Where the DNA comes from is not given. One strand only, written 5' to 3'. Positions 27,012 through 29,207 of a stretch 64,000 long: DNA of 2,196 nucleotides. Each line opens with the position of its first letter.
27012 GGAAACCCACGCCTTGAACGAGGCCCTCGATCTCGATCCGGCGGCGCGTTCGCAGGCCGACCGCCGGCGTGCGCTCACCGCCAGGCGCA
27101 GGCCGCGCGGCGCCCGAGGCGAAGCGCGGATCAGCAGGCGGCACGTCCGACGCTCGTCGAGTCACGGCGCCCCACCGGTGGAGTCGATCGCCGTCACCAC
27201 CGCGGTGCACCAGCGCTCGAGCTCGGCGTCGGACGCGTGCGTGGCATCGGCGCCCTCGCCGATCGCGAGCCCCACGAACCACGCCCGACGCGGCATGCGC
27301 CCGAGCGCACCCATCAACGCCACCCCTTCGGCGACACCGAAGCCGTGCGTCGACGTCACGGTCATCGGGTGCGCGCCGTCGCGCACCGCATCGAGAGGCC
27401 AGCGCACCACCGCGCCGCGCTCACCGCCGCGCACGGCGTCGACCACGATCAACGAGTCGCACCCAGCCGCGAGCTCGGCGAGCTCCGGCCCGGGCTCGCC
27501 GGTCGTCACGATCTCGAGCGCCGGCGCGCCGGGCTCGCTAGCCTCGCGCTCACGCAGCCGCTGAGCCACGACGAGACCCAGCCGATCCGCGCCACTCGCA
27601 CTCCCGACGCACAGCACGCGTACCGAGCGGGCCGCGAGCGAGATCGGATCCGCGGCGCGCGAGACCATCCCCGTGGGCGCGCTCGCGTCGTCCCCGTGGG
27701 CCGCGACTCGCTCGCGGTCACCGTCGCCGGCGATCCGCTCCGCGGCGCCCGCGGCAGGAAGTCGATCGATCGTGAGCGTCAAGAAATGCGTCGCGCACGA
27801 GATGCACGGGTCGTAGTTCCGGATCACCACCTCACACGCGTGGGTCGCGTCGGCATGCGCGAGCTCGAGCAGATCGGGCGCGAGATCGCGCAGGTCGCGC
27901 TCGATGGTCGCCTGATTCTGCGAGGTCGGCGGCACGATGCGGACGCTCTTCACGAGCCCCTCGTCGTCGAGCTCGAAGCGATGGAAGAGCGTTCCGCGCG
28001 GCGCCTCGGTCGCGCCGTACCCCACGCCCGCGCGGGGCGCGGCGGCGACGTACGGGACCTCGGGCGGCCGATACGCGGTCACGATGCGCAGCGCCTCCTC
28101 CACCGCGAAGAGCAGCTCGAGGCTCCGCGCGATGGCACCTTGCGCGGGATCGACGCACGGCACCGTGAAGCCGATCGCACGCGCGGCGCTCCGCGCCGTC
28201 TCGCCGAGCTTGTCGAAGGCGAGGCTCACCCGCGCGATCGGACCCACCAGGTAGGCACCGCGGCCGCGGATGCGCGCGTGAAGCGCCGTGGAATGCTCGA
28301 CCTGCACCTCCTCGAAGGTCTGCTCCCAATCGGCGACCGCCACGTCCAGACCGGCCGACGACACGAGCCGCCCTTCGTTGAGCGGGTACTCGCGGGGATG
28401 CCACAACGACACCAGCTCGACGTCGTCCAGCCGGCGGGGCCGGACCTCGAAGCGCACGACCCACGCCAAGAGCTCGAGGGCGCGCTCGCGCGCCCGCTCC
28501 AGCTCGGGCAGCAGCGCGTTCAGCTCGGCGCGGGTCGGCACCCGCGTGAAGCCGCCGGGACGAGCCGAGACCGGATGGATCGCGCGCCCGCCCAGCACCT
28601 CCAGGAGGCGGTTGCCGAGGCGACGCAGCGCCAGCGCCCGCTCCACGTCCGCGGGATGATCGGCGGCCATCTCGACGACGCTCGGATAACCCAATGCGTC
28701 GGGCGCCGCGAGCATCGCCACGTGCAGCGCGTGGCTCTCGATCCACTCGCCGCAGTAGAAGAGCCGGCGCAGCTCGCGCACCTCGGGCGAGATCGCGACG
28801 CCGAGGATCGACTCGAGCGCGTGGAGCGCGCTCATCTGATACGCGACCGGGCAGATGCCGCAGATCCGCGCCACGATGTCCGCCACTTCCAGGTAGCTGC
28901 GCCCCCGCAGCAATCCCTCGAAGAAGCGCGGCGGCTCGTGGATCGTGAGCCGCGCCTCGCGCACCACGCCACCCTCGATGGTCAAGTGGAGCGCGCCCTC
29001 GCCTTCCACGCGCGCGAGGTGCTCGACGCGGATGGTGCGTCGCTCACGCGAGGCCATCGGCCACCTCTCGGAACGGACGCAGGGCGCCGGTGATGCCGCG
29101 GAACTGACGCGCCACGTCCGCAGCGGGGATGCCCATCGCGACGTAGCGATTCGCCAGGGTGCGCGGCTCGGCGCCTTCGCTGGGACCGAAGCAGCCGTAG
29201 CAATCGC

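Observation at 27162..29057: [NiFe]-hydrogenase large subunit fused in-frame to a maturation-endopeptidase-like domain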

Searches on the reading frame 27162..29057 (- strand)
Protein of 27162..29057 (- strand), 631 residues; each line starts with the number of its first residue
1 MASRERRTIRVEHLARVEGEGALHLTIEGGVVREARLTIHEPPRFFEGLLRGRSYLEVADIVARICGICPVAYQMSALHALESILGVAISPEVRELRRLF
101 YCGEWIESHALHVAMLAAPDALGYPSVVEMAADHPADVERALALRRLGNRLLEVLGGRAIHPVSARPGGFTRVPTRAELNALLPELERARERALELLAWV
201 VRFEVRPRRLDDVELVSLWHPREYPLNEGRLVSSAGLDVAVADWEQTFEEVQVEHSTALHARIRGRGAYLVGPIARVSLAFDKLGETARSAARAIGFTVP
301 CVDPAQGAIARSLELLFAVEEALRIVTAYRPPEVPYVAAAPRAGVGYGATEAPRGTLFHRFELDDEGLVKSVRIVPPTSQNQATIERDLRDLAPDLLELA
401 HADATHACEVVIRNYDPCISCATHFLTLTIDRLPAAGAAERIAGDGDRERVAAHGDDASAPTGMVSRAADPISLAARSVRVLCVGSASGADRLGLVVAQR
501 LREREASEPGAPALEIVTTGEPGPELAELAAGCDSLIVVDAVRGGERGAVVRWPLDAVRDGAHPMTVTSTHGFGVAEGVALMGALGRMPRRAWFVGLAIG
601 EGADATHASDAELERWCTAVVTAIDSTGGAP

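Call 4: search_protein_families(library=pfam, proteins=[window:27162-29057:-], max_evalue=0.1)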
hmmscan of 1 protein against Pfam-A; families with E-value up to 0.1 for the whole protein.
window:27162-29057:- (631 aa): 2 families
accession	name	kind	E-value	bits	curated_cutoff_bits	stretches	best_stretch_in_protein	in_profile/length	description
PF00374.24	NiFeSe_Hases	-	1.9e-21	77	25.8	2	44-129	1-86/508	Nickel-dependent hydrogenase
PF01750.23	HycI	-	6.6e-06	26.4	23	1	498-599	4-102/130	Hydrogenase maturation protease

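Call 5: search_protein_families(library=ncbifam, proteins=[window:27162-29057:-], max_evalue=0.1)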
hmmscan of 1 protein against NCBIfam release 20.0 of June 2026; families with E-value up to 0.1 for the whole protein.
window:27162-29057:- (631 aa): 14 families
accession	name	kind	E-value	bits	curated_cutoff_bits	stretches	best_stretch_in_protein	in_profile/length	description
NF040828.1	sulfhyd_ShyA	equivalog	7.1e-74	249.1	700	1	9-427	3-414/415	NAD(P)-dependent hydrogenase/sulfhydrogenase 2 subunit alpha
NF040832.1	sulfhyd_HydA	equivalog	1.3e-67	228.8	880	1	9-426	5-424/426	NADPH-dependent hydrogenase/sulfhydrogenase 1 subunit alpha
NF041785.2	VhuA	equivalog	1.2e-40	139.3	800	2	9-193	4-195/418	F420-non-reducing hydrogenase Vhu subunit A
TIGR03295.1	frhA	equivalog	1.4e-35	123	392.5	1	8-427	4-398/412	coenzyme F420 hydrogenase subunit alpha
NF033181.1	NiFeSe_hydrog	equivalog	5.4e-34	118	600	2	8-132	3-126/507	nickel-dependent hydrogenase large subunit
NF045518.1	H2_NiFeSe_large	exception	1.6e-33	116.3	780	2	8-190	3-199/485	NiFeSe hydrogenase large subunit HysA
NF007778.0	PRK10467.1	equivalog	5e-16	58.1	969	2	7-133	3-128/567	hydrogenase 2 large subunit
TIGR00072.1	hydrog_prot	superfamily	2.3e-13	50.4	47.45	1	481-600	2-118/145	hydrogenase maturation protease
NF007550.0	PRK10170.1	equivalog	4.6e-12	45.1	1101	2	7-122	17-132/597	Ni/Fe-hydrogenase large subunit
NF041786.2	VhuU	equivalog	7e-07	29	70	1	409-426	12-29/45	F420-non-reducing hydrogenase selenoprotein subunit VhuU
TIGR00140.1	hupD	subfamily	4.9e-06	26.6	151.8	1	492-608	15-127/151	HyaD/HybD family hydrogenase maturation endopeptidase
NF004739.1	PRK06075.1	equivalog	6.9e-06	25.1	360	1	19-217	14-200/384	NADH-quinone oxidoreductase subunit D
TIGR01962.1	NuoD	equivalog_domain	0.0012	17.8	459.35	1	23-193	20-178/386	NADH dehydrogenase (quinone) subunit D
NF007777.0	PRK10466.1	equivalog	0.0014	18.4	190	1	493-598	18-120/164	HyaD/HybD family hydrogenase maturation endopeptidase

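Call 14: find_homologous_proteins(query=window:27162-29057:-, max_evalue=1e-10)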
Query window:27162-29057:- (631 aa): 8000 proteins with E <= 1e-10 among 8000 candidates; the best 120 are listed.
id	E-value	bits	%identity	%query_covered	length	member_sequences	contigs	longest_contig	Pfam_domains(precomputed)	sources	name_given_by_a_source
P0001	0.0e+0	1353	98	100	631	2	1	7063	PF00374.25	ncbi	-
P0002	5.4e-285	965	73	99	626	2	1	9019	PF00374.25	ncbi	-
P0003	1.2e-241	822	89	67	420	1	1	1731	PF00374.25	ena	-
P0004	1.0e-162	561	61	67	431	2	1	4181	PF00374.25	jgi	jgi:sulfhydrogenase subunit alpha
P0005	2.6e-162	560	59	68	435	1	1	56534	PF00374.25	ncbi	-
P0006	5.1e-162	559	60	68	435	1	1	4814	PF00374.25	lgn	-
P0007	6.2e-162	559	59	67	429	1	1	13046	PF00374.25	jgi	jgi:coenzyme F420-reducing hydrogenase alpha subunit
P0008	5.5e-161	555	63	68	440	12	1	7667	PF00374.25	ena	-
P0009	6.5e-161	555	58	68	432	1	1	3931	PF00374.25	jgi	jgi:coenzyme F420-reducing hydrogenase alpha subunit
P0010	7.7e-161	555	59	68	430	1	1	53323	PF00374.25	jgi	jgi:coenzyme F420-reducing hydrogenase alpha subunit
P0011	8.7e-161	555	60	67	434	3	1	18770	PF00374.25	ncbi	-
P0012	1.2e-160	554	61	68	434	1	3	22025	PF00374.25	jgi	jgi:sulfhydrogenase subunit alpha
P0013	4.3e-160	552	57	68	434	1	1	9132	PF00374.25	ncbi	-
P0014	4.5e-160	552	58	67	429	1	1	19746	PF00374.25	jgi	jgi:coenzyme F420-reducing hydrogenase alpha subunit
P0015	5.9e-160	552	60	67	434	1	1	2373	PF00374.25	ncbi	-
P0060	3.3e-156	540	60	69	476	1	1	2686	PF00374.25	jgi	jgi:sulfhydrogenase subunit alpha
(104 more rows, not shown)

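Call 19: find_encoding_contigs(protein=P0002, flank=8000, max_places=3)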
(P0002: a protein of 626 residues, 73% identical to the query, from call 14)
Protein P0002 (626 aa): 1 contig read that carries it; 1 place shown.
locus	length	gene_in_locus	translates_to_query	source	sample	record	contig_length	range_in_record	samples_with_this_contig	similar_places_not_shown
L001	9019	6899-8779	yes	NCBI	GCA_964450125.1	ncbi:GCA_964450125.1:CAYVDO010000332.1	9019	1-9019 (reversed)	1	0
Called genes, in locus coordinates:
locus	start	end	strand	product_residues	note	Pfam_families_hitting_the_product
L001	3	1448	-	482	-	?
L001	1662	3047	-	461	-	PF00072:Response_reg, PF00158:Sigma54_activat, PF14532:Sigma54_activ_2, PF07728:AAA_5 (weak), PF25601:AAA_lid_14, PF02954:HTH_8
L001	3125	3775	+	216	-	-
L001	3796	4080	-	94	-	-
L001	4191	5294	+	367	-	PF13746:Fer4_18 (faint), PF12838:Fer4_7 (faint), PF13183:Fer4_8 (faint), PF13534:Fer4_17 (faint), PF12797:Fer4_2 (faint), PF13237:Fer4_10 (faint), PF25160:LdpA_Fe-S-bd (faint), PF17179:Fer4_22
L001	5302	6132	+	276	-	PF00175:NAD_binding_1, PF10418:DHODB_Fe-S_bind (weak)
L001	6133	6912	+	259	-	PF01058:Oxidored_q6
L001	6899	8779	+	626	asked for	PF00374:NiFeSe_Hases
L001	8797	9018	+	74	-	?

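Call 20: find_encoding_contigs(protein=P0005, flank=6000, max_places=2)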
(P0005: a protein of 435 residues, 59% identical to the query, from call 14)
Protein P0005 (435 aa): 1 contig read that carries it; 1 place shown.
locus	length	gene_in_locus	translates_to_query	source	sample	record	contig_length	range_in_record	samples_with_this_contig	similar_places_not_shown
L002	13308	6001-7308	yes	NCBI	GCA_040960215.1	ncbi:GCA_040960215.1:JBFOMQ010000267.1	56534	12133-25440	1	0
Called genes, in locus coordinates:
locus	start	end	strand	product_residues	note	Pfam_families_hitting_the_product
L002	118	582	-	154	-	-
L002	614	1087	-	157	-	PF00565:SNase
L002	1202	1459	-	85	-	PF11154:DUF2934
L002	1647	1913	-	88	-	PF11154:DUF2934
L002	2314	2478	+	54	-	PF09723:Zn_ribbon_8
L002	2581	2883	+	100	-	PF08734:GYD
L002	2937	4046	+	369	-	PF12838:Fer4_7 (faint), PF25160:LdpA_Fe-S-bd (faint), PF13183:Fer4_8 (faint), PF13534:Fer4_17 (faint), PF13746:Fer4_18 (faint), PF13237:Fer4_10 (faint), PF00037:Fer4 (faint), PF17179:Fer4_22, +1 more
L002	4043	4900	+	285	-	PF00175:NAD_binding_1, PF10418:DHODB_Fe-S_bind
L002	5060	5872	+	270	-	PF01058:Oxidored_q6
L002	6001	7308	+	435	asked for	PF00374:NiFeSe_Hases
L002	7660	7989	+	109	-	PF13442:Cytochrome_CBB3 (weak), PF00034:Cytochrom_C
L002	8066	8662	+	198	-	-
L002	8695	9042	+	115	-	-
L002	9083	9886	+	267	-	-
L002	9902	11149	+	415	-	PF07992:Pyr_redox_2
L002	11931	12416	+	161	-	PF01750:HycI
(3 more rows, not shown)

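Call 57: predict_structure(alignment_id=A5)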
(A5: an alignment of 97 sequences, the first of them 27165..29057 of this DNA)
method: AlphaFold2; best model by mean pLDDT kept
length: 631 residues; sequences in the alignment: 97
mean_pLDDT: 79.1   pTM: 0.67
mean pLDDT of the five models: 79.1, 76.5, 74.5, 73.4, 72.6
residues with pLDDT >= 90: 274; 70-90: 188; 50-70: 100; < 50: 69
segments of 3 or more residues with pLDDT < 50: 1-11, 422-424, 438-477, 572-576, 629-631
pLDDT, mean of each block of 10 residues (from residue 1): 43 51 80 80 81 95 86 96 96 97 96 91 89 95 97 90 91 96 98 96 72 90 93 97 96 82 94 96 96 92 91 98 98 94 97 94 98 93 89 82 86 77 66 61 34 26 25 40 73 81 69 52 58 70 73 65 54 51 56 74 66 83 67 33
secondary structure, 60 per line:
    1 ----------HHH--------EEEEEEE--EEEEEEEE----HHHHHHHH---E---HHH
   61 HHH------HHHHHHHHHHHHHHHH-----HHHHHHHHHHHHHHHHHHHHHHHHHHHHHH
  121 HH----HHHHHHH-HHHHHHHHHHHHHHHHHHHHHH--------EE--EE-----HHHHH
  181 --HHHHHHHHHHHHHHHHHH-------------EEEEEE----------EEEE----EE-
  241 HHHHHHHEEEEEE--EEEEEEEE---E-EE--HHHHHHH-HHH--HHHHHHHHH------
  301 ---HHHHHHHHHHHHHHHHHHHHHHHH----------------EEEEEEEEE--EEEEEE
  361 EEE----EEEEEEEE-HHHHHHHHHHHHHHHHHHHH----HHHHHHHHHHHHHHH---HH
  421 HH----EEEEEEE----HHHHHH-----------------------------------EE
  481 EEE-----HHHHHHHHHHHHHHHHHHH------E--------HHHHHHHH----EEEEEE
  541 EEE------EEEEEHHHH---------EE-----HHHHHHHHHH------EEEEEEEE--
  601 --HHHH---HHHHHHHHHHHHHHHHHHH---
elements in order: E22-28 E31-38 H43-50 H58-63 H70-85 H91-122 H127-133 H135-156 H176-180 H183-200 E214-219 E230-233 H241-247 E248-253 E256-263 H273-279 H286-294 H304-327 E344-352 E355-363 E368-375 H377-396 H401-415 H419-422 E427-433 H438-443 E479-483 H489-507 H523-530 E535-543 E550-554 H555-558 H575-584 E591-598 H603-606 H610-628

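Call 58: list_cluster_members(proteins=[window:27165-29057:-, P0001, P0002])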
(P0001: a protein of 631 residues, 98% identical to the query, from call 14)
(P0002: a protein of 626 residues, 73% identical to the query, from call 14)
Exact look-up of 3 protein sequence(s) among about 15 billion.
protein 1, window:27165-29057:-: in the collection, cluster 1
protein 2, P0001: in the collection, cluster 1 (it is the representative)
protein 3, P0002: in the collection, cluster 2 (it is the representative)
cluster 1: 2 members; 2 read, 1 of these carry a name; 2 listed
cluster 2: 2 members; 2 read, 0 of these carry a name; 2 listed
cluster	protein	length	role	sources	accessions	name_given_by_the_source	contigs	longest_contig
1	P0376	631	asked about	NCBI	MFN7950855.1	MAG: hydrogenase maturation protease [bacterium]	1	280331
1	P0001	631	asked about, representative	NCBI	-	-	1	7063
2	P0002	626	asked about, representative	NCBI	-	-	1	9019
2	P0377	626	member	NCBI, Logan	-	-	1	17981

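Call 60: find_encoding_contigs(protein=window:27165-29057:-, flank=10000, max_places=3)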
Protein window:27165-29057:- (631 aa): no gene with exactly this product is on record in the collection.

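Call 61: find_encoding_contigs(protein=P0001, flank=8000, max_places=3)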
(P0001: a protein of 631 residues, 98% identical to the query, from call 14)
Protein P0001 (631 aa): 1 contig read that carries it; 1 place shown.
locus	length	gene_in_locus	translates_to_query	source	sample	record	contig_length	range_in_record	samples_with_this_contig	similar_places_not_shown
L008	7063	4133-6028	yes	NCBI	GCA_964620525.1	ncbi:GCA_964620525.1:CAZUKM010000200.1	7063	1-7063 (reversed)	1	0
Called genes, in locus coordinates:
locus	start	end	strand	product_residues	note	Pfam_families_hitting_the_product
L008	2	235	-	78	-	?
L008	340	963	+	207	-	-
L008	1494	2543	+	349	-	PF12838:Fer4_7 (faint), PF13183:Fer4_8 (faint), PF13534:Fer4_17 (faint), PF13746:Fer4_18 (faint), PF25160:LdpA_Fe-S-bd (faint), PF00037:Fer4 (faint), PF12797:Fer4_2 (faint), PF17179:Fer4_22, +1 more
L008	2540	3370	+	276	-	PF00175:NAD_binding_1, PF10418:DHODB_Fe-S_bind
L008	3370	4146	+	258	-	PF01058:Oxidored_q6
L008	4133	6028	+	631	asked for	PF00374:NiFeSe_Hases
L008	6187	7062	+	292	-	?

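Call 80: fold_search(model_id=the predicted structure, library=pdb)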
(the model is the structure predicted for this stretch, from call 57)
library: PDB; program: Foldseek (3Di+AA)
matches with E <= 10: 1141; with E <= 0.001: 229
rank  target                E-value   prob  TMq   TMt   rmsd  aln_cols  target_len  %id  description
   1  9nf0_H                1.5e-32  1.00  0.60  0.89   2.7       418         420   32  Structure of the NADPH-bound Pyrococcus furiosus SHI complex (released 2025-07-09)
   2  9nez_D                1.6e-30  1.00  0.61  0.90   2.9       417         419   32  Structure of the Pyrococcus furiosus SHI complex (released 2025-07-09)
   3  9e15_L                5.3e-29  1.00  0.61  0.91   2.8       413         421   32  Alpha-Delta heterodimeric form of soluble hydrogenase I from Pyrococcus furiosus. Data processed and model refined in  (released 2025-07-16)
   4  5odc_F                7.4e-28  1.00  0.60  0.83   3.4       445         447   28  Heterodisulfide reductase / [NiFe]-hydrogenase complex from Methanothermococcus thermolithotrophicus at 2.3 A resoluti (released 2017-08-30)
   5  5xf9_D                7.8e-27  1.00  0.57  0.78   3.1       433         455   30  Crystal structure of NAD+-reducing [NiFe]-hydrogenase in the air-oxidized state (released 2017-08-23)
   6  5xf9_H                1.6e-26  1.00  0.57  0.78   3.2       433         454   30  Crystal structure of NAD+-reducing [NiFe]-hydrogenase in the air-oxidized state (released 2017-08-23)
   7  5xfa_D                2.7e-26  1.00  0.57  0.78   3.2       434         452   29  Crystal structure of NAD+-reducing [NiFe]-hydrogenase in the H2-reduced state (released 2017-08-23)
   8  5xfa_H                5.1e-26  1.00  0.57  0.78   3.2       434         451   29  Crystal structure of NAD+-reducing [NiFe]-hydrogenase in the H2-reduced state (released 2017-08-23)
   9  7t2r_D                5.9e-26  1.00  0.57  0.79   3.9       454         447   27  Structure of electron bifurcating Ni-Fe hydrogenase complex HydABCSL in FMN-free apo state (released 2022-03-16)
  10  5yy0_A                1.8e-24  1.00  0.57  0.88   3.4       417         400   27  Crystal structure of the HyhL-HypA complex (form II) (released 2018-06-20)
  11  5yxy_A                1.7e-23  1.00  0.57  0.87   2.8       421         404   26  Crystal structure of the HyhL-HypA complex (form I) (released 2018-06-20)
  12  5yxy_C                8.1e-23  1.00  0.58  0.89   2.5       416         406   26  Crystal structure of the HyhL-HypA complex (form I) (released 2018-06-20)
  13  5yxy_B                2.9e-21  1.00  0.55  0.86   3.2       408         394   26  Crystal structure of the HyhL-HypA complex (form I) (released 2018-06-20)
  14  9r51_A                3.3e-19  1.00  0.45  0.70   6.3       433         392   24  Dimeric state of the F420-reducing hydrogenase from Methanothermococcus thermolithotrophicus in crystalline form 1 (released 2025-10-22)
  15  6qgr_A                5.0e-18  1.00  0.46  0.65   7.2       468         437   22  The F420-reducing [NiFe] hydrogenase complex from Methanosarcina barkeri at the Nia-S state (released 2019-10-23)
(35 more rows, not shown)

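Call 91: find_encoding_contigs(protein=P0008, flank=4000, max_places=1)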
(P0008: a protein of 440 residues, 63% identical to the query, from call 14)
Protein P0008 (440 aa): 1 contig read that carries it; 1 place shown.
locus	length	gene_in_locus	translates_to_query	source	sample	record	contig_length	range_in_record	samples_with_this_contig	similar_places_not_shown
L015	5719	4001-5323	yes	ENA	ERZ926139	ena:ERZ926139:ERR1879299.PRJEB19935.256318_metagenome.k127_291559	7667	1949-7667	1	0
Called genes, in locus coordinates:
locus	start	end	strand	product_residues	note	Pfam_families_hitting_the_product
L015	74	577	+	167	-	PF01728:FtsJ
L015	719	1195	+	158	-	PF00571:CBS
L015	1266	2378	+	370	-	PF12838:Fer4_7 (faint), PF13183:Fer4_8 (faint), PF13187:Fer4_9 (faint), PF13534:Fer4_17 (faint), PF13746:Fer4_18 (faint), PF12797:Fer4_2 (faint), PF13237:Fer4_10 (faint), PF17179:Fer4_22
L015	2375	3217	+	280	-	PF00175:NAD_binding_1, PF10418:DHODB_Fe-S_bind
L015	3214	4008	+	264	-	PF01058:Oxidored_q6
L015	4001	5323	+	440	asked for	PF00374:NiFeSe_Hases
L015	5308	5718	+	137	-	?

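Call 92: find_encoding_contigs(protein=P0060, flank=4000, max_places=1)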
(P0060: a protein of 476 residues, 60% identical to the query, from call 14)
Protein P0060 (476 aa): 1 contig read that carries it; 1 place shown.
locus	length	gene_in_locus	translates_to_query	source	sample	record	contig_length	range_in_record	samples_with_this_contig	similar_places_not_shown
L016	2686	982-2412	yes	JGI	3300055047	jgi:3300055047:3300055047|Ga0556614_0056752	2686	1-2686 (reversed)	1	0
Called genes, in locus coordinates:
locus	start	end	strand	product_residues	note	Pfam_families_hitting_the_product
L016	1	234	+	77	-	?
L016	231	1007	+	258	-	PF01058:Oxidored_q6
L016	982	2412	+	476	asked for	PF00374:NiFeSe_Hases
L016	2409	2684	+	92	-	?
